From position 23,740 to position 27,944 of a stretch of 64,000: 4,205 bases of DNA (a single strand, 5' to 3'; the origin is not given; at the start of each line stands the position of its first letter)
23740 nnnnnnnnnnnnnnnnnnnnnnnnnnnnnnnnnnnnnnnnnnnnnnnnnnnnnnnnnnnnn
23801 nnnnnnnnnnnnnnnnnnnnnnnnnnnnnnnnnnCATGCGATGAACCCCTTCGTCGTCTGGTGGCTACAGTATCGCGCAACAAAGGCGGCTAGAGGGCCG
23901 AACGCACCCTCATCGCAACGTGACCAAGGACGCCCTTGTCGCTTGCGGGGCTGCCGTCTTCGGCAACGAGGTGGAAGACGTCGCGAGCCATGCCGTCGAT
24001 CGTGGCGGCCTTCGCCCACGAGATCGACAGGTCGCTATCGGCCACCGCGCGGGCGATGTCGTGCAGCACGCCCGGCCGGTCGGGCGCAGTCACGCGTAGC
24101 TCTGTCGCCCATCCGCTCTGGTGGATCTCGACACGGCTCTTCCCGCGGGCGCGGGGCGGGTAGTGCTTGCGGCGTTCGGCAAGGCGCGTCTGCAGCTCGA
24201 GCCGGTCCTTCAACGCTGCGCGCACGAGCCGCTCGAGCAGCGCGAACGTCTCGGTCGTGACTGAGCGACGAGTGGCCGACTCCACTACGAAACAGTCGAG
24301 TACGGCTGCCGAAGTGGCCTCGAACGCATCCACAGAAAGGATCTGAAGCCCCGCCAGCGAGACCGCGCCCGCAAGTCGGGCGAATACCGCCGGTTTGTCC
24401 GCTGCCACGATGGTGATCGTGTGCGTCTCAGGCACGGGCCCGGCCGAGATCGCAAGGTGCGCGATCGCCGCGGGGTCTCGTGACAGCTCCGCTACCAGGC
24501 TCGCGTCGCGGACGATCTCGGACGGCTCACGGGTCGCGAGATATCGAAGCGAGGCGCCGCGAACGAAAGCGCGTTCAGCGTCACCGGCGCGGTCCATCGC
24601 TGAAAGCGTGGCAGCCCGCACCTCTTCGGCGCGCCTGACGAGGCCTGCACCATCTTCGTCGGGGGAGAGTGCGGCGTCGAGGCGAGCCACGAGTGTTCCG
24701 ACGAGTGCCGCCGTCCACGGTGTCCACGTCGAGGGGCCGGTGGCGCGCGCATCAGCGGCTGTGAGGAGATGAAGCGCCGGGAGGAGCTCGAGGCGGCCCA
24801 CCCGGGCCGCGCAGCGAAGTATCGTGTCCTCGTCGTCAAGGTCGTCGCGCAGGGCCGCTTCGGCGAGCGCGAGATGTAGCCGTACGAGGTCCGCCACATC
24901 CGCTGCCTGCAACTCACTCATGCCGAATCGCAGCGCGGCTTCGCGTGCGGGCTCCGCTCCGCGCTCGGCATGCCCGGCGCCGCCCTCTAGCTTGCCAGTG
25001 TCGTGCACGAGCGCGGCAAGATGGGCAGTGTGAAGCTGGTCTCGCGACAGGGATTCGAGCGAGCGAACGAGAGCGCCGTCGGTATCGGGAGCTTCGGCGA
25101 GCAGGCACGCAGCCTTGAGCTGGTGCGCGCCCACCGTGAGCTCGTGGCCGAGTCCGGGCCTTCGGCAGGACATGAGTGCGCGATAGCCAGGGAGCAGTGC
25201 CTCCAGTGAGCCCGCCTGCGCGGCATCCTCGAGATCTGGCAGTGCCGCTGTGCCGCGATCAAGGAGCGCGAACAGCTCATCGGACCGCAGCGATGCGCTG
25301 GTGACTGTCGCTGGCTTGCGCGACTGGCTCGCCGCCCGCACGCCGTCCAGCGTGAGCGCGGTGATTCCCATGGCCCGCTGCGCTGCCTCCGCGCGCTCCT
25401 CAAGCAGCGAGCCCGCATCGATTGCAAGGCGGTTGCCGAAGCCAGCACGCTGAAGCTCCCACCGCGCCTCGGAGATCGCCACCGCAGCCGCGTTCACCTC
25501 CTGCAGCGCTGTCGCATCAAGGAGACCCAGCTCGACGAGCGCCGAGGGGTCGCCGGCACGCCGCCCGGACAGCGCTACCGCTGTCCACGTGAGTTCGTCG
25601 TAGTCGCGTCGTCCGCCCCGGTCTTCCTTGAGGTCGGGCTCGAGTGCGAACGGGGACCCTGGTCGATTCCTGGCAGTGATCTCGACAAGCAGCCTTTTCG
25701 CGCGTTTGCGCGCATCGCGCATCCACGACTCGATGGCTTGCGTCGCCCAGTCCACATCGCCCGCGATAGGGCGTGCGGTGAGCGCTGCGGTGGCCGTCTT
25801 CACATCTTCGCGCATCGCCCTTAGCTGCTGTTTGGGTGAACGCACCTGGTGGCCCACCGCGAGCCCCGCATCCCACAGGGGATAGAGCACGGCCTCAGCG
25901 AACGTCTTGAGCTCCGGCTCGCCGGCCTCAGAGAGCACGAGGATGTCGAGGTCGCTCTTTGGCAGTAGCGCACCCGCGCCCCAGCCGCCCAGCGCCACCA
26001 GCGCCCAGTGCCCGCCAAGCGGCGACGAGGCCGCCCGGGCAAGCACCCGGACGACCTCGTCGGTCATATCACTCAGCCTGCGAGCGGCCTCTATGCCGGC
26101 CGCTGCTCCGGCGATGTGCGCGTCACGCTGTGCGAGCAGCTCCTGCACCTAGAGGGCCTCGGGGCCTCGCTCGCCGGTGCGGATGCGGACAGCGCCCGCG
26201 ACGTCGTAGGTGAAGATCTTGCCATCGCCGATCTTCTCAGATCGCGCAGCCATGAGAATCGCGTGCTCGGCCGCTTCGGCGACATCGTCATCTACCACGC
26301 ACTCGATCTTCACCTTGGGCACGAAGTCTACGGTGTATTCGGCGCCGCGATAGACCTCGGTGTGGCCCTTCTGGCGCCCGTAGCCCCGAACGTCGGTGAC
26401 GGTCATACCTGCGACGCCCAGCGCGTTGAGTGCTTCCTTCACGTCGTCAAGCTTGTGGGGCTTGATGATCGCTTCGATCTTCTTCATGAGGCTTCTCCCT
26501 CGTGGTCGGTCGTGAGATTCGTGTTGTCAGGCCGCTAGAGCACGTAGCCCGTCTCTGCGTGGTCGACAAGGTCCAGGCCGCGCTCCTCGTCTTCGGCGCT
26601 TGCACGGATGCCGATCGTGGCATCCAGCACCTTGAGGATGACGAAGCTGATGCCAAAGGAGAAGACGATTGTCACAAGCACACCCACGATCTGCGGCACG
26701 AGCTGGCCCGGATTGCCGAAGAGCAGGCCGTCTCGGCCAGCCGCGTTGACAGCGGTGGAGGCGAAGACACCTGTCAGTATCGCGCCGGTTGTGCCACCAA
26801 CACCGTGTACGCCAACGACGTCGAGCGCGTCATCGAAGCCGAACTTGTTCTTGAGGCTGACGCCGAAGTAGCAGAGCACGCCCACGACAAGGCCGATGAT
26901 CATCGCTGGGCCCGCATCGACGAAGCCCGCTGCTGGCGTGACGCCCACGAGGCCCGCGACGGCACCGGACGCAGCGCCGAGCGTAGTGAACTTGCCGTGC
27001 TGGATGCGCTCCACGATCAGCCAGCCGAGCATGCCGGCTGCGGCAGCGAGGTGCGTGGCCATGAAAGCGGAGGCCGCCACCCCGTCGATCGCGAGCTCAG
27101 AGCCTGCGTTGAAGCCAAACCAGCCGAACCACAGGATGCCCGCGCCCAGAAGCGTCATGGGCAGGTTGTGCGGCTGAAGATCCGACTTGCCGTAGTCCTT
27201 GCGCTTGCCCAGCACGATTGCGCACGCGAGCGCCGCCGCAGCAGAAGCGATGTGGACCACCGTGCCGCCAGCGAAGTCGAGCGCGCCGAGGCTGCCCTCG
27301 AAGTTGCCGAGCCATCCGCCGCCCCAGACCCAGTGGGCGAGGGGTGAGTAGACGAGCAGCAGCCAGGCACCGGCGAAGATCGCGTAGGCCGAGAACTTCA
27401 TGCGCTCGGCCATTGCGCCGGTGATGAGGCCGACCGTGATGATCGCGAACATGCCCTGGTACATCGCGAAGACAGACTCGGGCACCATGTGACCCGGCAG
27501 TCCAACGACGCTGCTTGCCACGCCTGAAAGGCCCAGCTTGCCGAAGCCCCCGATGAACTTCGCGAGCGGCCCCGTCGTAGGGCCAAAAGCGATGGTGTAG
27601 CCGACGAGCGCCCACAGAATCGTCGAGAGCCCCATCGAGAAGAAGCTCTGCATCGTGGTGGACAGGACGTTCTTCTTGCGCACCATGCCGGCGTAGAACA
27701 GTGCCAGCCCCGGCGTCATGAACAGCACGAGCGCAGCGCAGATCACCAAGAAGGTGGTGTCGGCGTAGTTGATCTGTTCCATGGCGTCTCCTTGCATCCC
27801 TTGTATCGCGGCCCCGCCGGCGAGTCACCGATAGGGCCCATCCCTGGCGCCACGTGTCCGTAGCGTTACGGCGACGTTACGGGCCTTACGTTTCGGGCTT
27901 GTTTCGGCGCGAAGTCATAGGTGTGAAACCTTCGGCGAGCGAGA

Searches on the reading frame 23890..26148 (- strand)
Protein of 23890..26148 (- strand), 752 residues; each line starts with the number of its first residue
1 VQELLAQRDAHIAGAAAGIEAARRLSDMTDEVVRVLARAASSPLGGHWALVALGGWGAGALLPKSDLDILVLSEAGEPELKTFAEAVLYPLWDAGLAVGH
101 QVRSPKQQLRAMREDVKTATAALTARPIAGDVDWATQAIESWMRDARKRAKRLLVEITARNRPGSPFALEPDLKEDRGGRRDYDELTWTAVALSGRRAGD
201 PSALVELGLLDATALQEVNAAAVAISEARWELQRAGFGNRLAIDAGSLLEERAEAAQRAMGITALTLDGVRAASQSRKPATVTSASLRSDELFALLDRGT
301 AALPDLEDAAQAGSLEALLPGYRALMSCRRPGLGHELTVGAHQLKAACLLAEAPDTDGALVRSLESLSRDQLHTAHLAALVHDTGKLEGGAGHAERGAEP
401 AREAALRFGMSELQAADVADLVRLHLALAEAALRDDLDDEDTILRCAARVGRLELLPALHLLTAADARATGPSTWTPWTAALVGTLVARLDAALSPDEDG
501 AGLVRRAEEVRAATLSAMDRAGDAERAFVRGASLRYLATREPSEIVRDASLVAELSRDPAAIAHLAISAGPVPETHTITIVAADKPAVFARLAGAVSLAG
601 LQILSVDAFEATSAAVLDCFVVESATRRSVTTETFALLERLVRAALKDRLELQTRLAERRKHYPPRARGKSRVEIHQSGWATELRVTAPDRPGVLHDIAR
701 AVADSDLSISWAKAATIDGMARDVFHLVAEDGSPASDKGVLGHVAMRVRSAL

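Call 77: search_protein_families(library=ncbifam, proteins=[window:23890-26148:-], max_evalue=0.00001)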
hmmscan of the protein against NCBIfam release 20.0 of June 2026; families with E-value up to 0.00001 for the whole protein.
window:23890-26148:- (752 aa): 9 families
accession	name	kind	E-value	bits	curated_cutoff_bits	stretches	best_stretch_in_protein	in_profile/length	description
TIGR01693.1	UTase_glnD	equivalog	1.2e-100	338.1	519.4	2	248-739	339-836/850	[protein-PII] uridylyltransferase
NF003467.0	PRK05092.1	equivalog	1.4e-88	297.8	959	2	306-734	470-905/940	[protein-PII] uridylyltransferase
NF002895.0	PRK03381.1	equivalog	2.4e-82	277.3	631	2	244-741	330-766/782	[protein-PII] uridylyltransferase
NF002837.0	PRK03059.1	equivalog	3.2e-66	224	1010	2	371-730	477-836/857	[protein-PII] uridylyltransferase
NF001366.0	PRK00275.1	equivalog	1e-54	185.8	1299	2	288-740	409-873/895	[protein-PII] uridylyltransferase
NF003448.0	PRK05007.1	equivalog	3.8e-51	174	1255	2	258-733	382-860/884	bifunctional uridylyltransferase/uridylyl-removing protein GlnD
NF002487.0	PRK01759.1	equivalog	2.1e-49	168.5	890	2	309-732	415-842/862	bifunctional uridylyltransferase/uridylyl-removing protein GlnD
NF003347.0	PRK04374.1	equivalog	4.7e-43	147.5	1567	2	260-737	373-852/869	[protein-PII] uridylyltransferase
NF001265.0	PRK00227.1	equivalog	7e-26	90.6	799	2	44-193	24-175/693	[protein-PII] uridylyltransferase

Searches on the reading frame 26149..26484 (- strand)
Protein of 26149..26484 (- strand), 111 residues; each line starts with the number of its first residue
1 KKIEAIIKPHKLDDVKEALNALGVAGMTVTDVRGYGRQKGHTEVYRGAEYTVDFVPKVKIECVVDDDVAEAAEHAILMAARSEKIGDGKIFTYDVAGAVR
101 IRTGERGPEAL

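Call 15: search_protein_families(library=pfam, proteins=[window:26149-26484:-], max_evalue=0.001)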
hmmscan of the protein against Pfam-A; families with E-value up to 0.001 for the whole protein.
window:26149-26484:- (111 aa): 1 family
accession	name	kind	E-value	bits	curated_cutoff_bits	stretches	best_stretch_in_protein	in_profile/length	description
PF00543.27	P-II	-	1e-29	103.3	25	1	1-105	2-102/102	Nitrogen regulatory protein P-II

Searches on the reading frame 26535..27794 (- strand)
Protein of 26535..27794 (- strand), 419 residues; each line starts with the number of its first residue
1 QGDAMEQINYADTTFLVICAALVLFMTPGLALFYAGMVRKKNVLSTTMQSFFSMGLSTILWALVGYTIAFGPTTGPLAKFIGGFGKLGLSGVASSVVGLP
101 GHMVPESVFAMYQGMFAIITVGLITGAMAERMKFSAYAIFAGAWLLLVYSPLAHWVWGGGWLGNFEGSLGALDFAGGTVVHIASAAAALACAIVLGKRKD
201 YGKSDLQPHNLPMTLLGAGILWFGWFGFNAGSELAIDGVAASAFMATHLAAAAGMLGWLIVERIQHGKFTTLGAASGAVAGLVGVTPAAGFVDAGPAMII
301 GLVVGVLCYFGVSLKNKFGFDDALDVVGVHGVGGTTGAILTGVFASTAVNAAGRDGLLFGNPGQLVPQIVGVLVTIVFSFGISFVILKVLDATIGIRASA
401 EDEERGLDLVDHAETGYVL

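Call 15: search_protein_families(library=pfam, proteins=[window:26535-27794:-], max_evalue=0.001)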
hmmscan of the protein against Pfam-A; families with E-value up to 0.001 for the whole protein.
window:26535-27794:- (419 aa): 1 family
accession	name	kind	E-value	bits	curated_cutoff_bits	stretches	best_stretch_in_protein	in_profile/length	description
PF00909.26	Ammonium_transp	-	2.4e-128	428.7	23.2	1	15-417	2-399/399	Ammonium Transporter Family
